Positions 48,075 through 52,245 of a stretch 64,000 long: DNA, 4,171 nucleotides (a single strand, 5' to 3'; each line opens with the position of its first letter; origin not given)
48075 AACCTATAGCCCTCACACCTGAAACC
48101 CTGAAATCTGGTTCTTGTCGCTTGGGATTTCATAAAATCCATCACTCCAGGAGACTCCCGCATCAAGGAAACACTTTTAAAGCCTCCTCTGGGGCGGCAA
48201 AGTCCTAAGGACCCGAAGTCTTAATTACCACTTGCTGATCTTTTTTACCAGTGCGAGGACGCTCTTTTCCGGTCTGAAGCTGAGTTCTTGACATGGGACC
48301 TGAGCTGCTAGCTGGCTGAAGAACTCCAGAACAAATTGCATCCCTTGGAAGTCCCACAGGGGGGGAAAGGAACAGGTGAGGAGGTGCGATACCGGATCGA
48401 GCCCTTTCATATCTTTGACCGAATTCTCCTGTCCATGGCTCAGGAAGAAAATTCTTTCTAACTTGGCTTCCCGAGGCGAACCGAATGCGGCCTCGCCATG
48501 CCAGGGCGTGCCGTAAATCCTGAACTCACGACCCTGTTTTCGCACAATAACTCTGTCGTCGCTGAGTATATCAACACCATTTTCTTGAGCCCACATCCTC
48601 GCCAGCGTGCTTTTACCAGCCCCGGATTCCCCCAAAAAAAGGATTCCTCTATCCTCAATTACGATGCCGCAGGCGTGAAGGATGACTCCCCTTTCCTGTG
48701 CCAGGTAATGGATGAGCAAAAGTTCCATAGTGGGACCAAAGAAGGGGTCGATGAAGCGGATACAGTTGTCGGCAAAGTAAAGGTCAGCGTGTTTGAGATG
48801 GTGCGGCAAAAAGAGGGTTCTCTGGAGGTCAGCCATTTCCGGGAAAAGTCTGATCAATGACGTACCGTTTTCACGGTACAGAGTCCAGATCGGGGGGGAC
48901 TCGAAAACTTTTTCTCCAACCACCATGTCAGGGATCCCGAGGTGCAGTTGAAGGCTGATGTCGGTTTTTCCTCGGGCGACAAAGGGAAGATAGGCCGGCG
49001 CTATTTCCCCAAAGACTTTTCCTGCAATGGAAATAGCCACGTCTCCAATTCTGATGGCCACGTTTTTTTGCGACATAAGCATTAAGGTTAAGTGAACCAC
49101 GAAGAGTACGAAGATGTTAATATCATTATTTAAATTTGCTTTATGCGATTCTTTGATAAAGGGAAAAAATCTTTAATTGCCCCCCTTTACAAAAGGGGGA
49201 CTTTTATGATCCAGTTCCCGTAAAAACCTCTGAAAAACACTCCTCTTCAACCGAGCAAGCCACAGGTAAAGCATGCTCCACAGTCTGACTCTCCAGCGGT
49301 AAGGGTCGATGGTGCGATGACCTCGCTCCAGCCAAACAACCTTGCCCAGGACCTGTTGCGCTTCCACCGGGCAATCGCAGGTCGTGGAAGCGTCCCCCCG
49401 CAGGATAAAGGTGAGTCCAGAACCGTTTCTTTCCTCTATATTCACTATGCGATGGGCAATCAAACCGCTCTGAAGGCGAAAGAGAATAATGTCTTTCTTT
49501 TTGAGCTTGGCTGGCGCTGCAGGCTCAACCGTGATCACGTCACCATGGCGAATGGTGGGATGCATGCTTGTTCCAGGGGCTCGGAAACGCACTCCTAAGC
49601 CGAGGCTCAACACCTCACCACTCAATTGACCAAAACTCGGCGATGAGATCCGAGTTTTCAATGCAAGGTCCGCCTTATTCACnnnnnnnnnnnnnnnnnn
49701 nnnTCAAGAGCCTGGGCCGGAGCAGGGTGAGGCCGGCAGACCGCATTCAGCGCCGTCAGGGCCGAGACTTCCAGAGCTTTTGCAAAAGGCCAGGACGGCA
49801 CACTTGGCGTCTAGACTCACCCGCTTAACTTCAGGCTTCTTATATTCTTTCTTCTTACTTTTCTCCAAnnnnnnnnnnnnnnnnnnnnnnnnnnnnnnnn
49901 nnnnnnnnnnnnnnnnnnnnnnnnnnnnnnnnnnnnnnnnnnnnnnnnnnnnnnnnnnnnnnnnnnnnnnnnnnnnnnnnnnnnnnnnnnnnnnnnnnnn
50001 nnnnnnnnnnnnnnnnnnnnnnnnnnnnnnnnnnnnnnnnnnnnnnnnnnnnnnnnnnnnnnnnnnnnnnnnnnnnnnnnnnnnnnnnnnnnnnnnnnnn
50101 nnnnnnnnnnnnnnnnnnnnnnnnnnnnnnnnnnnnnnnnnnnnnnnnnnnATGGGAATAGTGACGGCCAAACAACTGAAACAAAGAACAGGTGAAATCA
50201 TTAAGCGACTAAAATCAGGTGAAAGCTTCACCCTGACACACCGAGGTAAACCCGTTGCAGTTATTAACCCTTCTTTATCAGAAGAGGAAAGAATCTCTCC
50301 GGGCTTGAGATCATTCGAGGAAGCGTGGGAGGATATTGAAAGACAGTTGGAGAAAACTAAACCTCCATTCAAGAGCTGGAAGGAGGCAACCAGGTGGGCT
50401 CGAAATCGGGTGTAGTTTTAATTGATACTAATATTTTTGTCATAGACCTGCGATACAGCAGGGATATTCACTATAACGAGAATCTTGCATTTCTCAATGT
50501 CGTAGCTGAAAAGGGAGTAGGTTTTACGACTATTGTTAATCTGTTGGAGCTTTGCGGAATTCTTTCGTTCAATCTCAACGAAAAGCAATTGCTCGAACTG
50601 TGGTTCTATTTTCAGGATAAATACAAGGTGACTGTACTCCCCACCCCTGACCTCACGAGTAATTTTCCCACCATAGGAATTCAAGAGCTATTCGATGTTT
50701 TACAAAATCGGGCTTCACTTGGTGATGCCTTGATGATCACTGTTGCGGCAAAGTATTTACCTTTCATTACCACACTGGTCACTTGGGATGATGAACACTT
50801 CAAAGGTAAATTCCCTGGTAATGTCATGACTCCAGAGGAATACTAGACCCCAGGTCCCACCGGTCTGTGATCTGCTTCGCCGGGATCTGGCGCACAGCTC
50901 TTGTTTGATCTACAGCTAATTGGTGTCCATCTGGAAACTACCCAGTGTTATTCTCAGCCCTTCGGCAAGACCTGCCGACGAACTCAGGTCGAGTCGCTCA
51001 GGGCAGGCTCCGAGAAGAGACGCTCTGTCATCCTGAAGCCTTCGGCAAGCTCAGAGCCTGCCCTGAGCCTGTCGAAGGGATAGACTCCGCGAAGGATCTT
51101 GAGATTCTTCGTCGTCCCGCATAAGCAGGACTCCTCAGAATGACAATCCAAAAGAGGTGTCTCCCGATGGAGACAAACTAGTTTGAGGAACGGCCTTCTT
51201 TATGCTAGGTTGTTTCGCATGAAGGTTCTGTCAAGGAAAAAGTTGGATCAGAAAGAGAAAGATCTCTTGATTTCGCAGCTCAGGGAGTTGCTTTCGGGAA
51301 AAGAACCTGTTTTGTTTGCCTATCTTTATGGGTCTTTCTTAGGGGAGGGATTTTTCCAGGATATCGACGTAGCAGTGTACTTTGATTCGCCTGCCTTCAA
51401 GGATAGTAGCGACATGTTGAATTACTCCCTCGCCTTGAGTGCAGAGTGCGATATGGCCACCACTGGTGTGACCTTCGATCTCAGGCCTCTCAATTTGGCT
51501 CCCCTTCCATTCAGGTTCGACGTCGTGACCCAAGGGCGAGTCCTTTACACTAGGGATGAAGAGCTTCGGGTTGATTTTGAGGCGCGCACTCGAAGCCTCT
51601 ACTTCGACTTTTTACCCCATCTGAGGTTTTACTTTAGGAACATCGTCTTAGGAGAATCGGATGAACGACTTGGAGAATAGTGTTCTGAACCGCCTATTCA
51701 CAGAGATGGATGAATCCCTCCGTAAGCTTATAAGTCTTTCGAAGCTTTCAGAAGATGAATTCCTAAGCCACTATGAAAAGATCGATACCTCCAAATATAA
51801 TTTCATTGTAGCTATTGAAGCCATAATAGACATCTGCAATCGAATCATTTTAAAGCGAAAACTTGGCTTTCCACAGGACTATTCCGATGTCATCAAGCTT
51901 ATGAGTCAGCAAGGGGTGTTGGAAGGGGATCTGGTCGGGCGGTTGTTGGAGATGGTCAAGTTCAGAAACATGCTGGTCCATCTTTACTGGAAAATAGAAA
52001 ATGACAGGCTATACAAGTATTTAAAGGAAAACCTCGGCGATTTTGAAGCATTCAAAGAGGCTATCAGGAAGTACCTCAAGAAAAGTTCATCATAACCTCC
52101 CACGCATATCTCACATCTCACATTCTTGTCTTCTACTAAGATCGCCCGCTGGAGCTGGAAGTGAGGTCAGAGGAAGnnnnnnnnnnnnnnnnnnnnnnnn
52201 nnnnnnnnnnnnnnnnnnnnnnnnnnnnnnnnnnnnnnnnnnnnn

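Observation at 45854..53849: RiPP cassette A: a second, rearranged copy of the pathway with its own precursor, membrane HEAT protein and CPBP protease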

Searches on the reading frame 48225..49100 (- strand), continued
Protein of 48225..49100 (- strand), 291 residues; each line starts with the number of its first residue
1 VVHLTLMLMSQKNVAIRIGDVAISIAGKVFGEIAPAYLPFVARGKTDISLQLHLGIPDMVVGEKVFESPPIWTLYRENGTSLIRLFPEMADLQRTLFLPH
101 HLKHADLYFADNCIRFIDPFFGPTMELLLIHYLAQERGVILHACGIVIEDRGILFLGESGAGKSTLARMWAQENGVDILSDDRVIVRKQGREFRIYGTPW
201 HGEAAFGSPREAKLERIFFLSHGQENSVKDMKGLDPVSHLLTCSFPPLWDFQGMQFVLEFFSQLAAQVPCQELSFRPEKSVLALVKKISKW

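Call 59: predict_structure(alignment_id=A1)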
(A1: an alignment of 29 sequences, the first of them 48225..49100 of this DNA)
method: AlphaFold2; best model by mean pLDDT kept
length: 291 residues; sequences in the alignment: 29
mean_pLDDT: 53.0   pTM: 0.55
mean pLDDT of the five models: 53.0, 39.5, 32.9, 31.1, 31.1
residues with pLDDT >= 90: 10; 70-90: 81; 50-70: 49; < 50: 151
segments of 3 or more residues with pLDDT < 50: 1-136, 224-232, 246-249
pLDDT, mean of each block of 10 residues (from residue 1): 27 24 27 37 31 32 30 29 33 30 28 31 45 54 86 82 83 87 77 74 62 86 49 56 53 62 77 67 76 48
secondary structure, 60 per line:
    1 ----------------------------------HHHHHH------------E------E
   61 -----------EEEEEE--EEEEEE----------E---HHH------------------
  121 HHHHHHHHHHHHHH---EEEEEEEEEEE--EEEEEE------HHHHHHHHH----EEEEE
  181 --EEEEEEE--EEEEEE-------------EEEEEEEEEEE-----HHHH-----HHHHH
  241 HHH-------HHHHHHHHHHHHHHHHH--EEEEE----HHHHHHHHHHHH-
elements in order: H35-40 E72-77 E80-85 H121-134 E138-148 E151-156 H163-171 E176-180 E183-189 E192-197 E211-221 H227-230 H236-243 H251-267 E270-274 H279-290

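Call 61: fold_search(model_id=the predicted structure, library=pdb)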
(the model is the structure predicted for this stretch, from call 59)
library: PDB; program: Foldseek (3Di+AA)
matches with E <= 10: 178; with E <= 0.001: 23
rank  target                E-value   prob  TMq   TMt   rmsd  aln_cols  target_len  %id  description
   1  1knx_F                2.1e-05  1.00  0.31  0.30  10.2       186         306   13  HPr kinase/phosphatase from Mycoplasma pneumoniae (released 2002-12-31)
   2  1ko7_A                2.5e-05  1.00  0.32  0.32   9.2       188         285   17  X-ray structure of the HPr kinase/phosphatase from Staphylococcus xylosus at 1.95 A resolution (released 2002-04-03)
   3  2qmh_B                2.8e-05  1.00  0.33  0.51   7.2       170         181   19  structure of V267F mutant HprK/P (released 2007-09-18)
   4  2qmh_H                3.4e-05  1.00  0.32  0.50   7.4       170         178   19  structure of V267F mutant HprK/P (released 2007-09-18)
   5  2qmh_J                5.1e-05  1.00  0.33  0.52   7.2       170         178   19  structure of V267F mutant HprK/P (released 2007-09-18)
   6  1knx_A                6.9e-05  1.00  0.26  0.25  15.4       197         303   15  HPr kinase/phosphatase from Mycoplasma pneumoniae (released 2002-12-31)
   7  1knx_B                7.3e-05  1.00  0.31  0.30  10.3       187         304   14  HPr kinase/phosphatase from Mycoplasma pneumoniae (released 2002-12-31)
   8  1kkl_A                7.3e-05  1.00  0.26  0.43  13.5       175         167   18  L.casei HprK/P in complex with B.subtilis HPr (released 2002-08-28)
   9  1jb1                  9.3e-05  1.00  0.32  0.55   7.4       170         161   17  Lactobacillus casei HprK/P Bound to Phosphate (released 2001-08-08)
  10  1kkl_B                9.9e-05  1.00  0.32  0.54   6.4       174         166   17  L.casei HprK/P in complex with B.subtilis HPr (released 2002-08-28)
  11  1kkm_C                1.2e-04  1.00  0.26  0.41  13.7       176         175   19  L.casei HprK/P in complex with B.subtilis P-Ser-HPr (released 2002-08-28)
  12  1kkm_B                1.3e-04  1.00  0.33  0.51   7.0       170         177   18  L.casei HprK/P in complex with B.subtilis P-Ser-HPr (released 2002-08-28)
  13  1kkm_A                1.3e-04  1.00  0.32  0.51   6.9       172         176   17  L.casei HprK/P in complex with B.subtilis P-Ser-HPr (released 2002-08-28)
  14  1kkl_C                1.7e-04  1.00  0.32  0.53   6.4       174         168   17  L.casei HprK/P in complex with B.subtilis HPr (released 2002-08-28)
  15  2qmh_F                1.7e-04  1.00  0.31  0.54   6.3       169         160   17  structure of V267F mutant HprK/P (released 2007-09-18)
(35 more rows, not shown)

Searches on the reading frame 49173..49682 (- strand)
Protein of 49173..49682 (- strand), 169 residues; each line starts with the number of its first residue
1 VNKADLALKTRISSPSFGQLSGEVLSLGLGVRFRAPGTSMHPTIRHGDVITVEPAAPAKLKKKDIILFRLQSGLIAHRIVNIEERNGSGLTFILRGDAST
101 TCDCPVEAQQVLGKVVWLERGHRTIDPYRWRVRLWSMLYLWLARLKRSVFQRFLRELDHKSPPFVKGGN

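Call 3: search_protein_families(library=ncbifam, proteins=[window:49173-49682:-], max_evalue=0.01)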
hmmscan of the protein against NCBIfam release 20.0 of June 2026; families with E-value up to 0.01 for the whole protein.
window:49173-49682:- (169 aa): 5 families
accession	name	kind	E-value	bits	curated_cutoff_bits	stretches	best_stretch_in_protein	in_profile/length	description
TIGR02228.1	sigpep_I_arch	equivalog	2.2e-14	53.6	51.85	1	37-116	38-119/158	signal peptidase I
NF046067.1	SigPepSipWBacil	equivalog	3.4e-09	36.5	190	1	38-114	46-124/189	signal peptidase I SipW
TIGR02227.1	sigpep_I_bact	equivalog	2.2e-05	24.4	47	1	33-80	23-75/162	signal peptidase I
TIGR02754.1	sod_Ni_protease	equivalog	0.0018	18.7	63.25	1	35-117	3-90/90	nickel-type superoxide dismutase maturation protease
NF048000.1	ECH1013_TF_S24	equivalog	0.003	17.5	300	1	34-120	117-202/204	ECH_1013 family putative transcriptional regulator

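Call 4: search_protein_families(library=pfam, proteins=[window:49173-49682:-], max_evalue=0.01)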
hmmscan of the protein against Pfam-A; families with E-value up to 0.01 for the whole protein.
window:49173-49682:- (169 aa): 2 families
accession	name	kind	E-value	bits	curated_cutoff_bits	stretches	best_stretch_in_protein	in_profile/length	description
PF00717.28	Peptidase_S24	-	4e-05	23.7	23.3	1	34-83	39-85/116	Peptidase S24-like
PF10502.14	Peptidase_S26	-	0.0023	18.4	22.9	1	33-72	26-67/168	Signal peptidase, peptidase S26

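Call 36: search_solved_structures(query=window:49173-49682:-, max_evalue=1, show_alignments=2)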
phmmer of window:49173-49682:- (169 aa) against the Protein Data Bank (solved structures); distinct sequences matched with E-value up to 1: 4.
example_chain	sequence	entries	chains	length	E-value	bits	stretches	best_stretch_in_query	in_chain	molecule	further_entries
7p2p_A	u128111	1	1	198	0.0023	21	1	38-105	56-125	Signal peptidase complex catalytic subunit SEC11A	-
9rjb_A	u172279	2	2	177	0.0039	20.2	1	39-105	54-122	Signal peptidase complex catalytic subunit SEC11A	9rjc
7p2q_A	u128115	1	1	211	0.008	19.2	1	38-104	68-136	Signal peptidase complex catalytic subunit SEC11C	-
8xtn_A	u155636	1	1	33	0.91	12.5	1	13-37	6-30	Keratin, type I cytoskeletal 19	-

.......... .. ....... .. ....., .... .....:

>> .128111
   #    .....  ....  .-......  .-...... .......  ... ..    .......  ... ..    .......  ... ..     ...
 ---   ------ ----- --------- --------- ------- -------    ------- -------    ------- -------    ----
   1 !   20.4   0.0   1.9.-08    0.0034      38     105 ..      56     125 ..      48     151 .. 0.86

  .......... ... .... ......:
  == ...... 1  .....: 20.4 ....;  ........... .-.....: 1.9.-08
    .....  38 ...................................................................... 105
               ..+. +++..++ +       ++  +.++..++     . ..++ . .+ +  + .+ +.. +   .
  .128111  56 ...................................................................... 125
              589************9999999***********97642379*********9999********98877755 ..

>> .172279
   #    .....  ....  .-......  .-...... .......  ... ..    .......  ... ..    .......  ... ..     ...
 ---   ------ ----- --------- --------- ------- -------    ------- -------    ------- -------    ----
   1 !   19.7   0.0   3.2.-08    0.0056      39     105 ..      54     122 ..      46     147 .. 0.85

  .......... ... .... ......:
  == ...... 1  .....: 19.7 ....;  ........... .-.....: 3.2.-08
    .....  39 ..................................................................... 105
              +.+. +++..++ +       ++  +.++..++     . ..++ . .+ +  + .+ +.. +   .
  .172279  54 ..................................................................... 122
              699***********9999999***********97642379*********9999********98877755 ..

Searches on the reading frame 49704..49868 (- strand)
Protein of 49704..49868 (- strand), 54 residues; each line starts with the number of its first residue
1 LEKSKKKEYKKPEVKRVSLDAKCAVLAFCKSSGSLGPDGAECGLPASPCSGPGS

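Call 3: search_protein_families(library=ncbifam, proteins=[window:49704-49868:-], max_evalue=0.01)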
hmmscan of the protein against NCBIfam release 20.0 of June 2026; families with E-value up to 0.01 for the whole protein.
window:49704-49868:- (54 aa): 0 families

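Call 4: search_protein_families(library=pfam, proteins=[window:49704-49868:-], max_evalue=0.01)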
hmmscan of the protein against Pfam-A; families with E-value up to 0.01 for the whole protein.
window:49704-49868:- (54 aa): 0 families

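Call 92: search_protein_representatives(protein=window:49704-49868:-)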
Query: 54 residues. Proteins with E-value up to 0.001 (for the whole library): 61; up to 1e-10: 7; up to 1e-30: 0. The best 61 are listed.
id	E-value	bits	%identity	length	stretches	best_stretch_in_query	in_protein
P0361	4.6e-14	67.3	56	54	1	1-54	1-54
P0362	1.2e-12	62.9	56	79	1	1-54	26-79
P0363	5.0e-12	60.9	57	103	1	1-54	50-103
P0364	8.5e-12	60.2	59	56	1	1-54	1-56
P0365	9.7e-12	60.0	60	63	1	4-54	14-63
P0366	2.2e-11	58.9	59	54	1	1-49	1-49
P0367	6.8e-11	57.4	59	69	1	1-54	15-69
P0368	1.2e-10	56.7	51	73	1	2-54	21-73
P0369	3.3e-10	55.3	52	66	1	1-54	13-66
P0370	7.8e-10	54.1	51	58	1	2-54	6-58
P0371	1.1e-09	53.6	57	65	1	6-54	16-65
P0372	1.7e-08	49.9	56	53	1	3-54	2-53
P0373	1.4e-07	47.0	62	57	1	2-43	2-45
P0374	2.0e-07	46.6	44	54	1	1-54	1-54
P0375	3.3e-07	45.9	54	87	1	1-53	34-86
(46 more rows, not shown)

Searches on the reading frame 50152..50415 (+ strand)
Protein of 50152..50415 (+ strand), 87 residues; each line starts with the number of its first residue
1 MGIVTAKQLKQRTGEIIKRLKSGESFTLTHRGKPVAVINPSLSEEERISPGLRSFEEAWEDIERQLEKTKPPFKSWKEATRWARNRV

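Call 3: search_protein_families(library=ncbifam, proteins=[window:50152-50415:+], max_evalue=0.01)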
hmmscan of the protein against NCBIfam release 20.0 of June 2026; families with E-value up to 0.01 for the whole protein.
window:50152-50415:+ (87 aa): 1 family
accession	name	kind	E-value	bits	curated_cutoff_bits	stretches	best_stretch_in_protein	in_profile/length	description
TIGR01552.1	phd_fam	subfamily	1.8e-06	27.2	20.8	1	4-38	2-36/53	type II toxin-antitoxin system prevent-host-death family antitoxin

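Call 4: search_protein_families(library=pfam, proteins=[window:50152-50415:+], max_evalue=0.01)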
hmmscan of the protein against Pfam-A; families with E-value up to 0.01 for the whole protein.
window:50152-50415:+ (87 aa): 1 family
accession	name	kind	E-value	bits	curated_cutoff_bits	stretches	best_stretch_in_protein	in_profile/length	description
PF02604.26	PhdYeFM_antitox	-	4.5e-07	30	29.8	1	1-38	1-39/74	Antitoxin Phd_YefM, type II toxin-antitoxin system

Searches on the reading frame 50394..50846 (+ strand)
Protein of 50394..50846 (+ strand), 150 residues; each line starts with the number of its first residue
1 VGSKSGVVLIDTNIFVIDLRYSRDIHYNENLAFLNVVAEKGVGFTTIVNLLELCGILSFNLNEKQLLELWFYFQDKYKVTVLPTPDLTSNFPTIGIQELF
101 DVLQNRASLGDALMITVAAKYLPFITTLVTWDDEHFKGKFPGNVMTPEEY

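Call 3: search_protein_families(library=ncbifam, proteins=[window:50394-50846:+], max_evalue=0.01)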
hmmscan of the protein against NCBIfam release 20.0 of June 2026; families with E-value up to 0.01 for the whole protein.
window:50394-50846:+ (150 aa): 0 families

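Call 4: search_protein_families(library=pfam, proteins=[window:50394-50846:+], max_evalue=0.01)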
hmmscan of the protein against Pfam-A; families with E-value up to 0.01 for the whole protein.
window:50394-50846:+ (150 aa): 0 families

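Call 72: search_protein_families(library=pfam, proteins=[window:50394-50846:+], max_evalue=10)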
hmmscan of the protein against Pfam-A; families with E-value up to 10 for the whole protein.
window:50394-50846:+ (150 aa): 1 family
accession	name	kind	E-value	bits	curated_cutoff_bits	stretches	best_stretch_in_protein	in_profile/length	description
PF01850.27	PIN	-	0.013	16.6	23.6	1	8-121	1-103/120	PIN domain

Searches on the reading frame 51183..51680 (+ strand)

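Call 3: search_protein_families(library=ncbifam, proteins=[window:51183-51680:+], max_evalue=0.01)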
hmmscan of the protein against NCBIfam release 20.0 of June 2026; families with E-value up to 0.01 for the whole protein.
window:51183-51680:+ (165 aa): 1 family
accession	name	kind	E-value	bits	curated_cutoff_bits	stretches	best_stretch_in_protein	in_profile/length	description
NF047752.1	MntA_antitoxin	equivalog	6.5e-16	58.1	60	1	38-145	2-104/106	type VII toxin-antitoxin system MntA family adenylyltransferase antitoxin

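Call 4: search_protein_families(library=pfam, proteins=[window:51183-51680:+], max_evalue=0.01)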
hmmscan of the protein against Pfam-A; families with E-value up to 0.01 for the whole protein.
window:51183-51680:+ (165 aa): 1 family
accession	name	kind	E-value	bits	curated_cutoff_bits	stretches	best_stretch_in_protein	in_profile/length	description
PF18765.7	Polbeta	-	4.9e-14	52.7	26.9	1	32-127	2-93/93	Polymerase beta, Nucleotidyltransferase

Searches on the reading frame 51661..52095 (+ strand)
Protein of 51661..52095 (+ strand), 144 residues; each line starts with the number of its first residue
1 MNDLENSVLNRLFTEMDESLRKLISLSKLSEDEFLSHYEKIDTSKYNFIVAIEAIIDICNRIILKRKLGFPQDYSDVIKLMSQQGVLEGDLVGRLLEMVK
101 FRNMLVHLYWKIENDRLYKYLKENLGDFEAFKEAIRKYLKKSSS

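Call 5: search_protein_families(library=ncbifam, proteins=[window:51661-52095:+], max_evalue=0.01)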
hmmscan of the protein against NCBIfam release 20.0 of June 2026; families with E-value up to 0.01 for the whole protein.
window:51661-52095:+ (144 aa): 1 family
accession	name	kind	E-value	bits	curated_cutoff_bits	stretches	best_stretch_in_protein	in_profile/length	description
NF047751.1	HepT_toxin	equivalog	3.5e-32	110.8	60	1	15-131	4-120/120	type VII toxin-antitoxin system HepT family RNase toxin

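Call 6: search_protein_families(library=pfam, proteins=[window:51661-52095:+], max_evalue=0.01)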
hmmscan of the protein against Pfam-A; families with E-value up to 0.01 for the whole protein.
window:51661-52095:+ (144 aa): 1 family
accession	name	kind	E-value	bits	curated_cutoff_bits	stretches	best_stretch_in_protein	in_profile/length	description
PF01934.22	HepT-like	-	1.8e-27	95.9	23.5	1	16-135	1-120/120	Ribonuclease HepT-like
